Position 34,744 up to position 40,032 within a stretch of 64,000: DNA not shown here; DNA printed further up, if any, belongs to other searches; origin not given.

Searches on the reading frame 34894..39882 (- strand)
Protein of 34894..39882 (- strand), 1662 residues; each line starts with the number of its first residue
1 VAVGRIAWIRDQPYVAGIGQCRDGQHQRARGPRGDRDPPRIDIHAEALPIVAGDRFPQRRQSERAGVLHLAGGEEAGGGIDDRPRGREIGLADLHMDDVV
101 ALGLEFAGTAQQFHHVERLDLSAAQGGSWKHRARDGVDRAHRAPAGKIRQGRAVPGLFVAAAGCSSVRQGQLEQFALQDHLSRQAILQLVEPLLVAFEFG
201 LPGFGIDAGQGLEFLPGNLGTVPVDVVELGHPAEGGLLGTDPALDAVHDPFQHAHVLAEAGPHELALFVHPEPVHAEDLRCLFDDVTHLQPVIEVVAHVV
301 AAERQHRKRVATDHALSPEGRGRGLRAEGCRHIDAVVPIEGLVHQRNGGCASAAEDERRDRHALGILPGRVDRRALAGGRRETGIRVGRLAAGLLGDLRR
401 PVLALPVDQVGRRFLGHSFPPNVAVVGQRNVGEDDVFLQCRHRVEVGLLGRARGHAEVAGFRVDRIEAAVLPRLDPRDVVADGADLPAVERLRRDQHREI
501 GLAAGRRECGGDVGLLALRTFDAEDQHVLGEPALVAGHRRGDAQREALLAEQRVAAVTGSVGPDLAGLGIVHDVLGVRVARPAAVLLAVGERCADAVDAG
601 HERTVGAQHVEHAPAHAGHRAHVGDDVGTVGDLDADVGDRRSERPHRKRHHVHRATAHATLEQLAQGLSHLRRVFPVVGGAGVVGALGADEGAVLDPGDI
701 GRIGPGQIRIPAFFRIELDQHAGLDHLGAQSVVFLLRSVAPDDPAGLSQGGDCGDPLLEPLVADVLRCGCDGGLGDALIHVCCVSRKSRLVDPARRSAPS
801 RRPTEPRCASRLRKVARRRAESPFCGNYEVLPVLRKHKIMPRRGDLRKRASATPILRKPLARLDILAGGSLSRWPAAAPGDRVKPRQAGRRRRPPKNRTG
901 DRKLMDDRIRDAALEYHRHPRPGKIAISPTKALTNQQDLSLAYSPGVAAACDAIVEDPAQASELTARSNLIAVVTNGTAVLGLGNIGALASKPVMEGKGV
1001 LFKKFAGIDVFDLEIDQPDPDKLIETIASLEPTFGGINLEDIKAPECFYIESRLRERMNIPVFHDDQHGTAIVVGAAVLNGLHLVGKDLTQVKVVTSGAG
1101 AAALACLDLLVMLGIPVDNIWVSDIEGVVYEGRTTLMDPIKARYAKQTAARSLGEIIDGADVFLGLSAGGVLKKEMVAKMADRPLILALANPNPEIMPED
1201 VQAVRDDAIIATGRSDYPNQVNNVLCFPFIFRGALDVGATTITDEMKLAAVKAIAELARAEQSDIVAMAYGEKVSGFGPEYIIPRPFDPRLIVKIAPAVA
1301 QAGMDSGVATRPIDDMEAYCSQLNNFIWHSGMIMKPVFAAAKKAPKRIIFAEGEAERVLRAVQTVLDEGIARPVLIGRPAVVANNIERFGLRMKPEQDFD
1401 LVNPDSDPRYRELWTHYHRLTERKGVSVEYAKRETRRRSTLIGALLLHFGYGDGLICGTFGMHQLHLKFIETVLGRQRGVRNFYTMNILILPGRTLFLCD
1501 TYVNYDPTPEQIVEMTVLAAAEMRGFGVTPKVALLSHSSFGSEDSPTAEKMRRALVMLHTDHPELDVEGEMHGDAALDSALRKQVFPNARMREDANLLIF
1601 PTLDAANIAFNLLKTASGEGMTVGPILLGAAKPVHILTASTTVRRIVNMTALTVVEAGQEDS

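Call 41: search_protein_families(library=pfam, proteins=[window:34894-39882:-], max_evalue=0.01)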
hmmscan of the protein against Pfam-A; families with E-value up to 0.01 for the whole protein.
window:34894-39882:- (1662 aa): 3 families
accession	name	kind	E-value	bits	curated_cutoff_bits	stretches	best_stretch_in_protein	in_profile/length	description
PF01515.24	PTA_PTB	-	1.4e-85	288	24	1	1332-1654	1-319/319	Phosphate acetyl/butaryl transferase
PF00390.24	malic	-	7.3e-29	101.3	23.1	1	923-1055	2-182/182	Malic enzyme, N-terminal domain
PF03949.21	Malic_M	-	4e-22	79.2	23.5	1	1069-1263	3-230/258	Malic enzyme, NAD binding domain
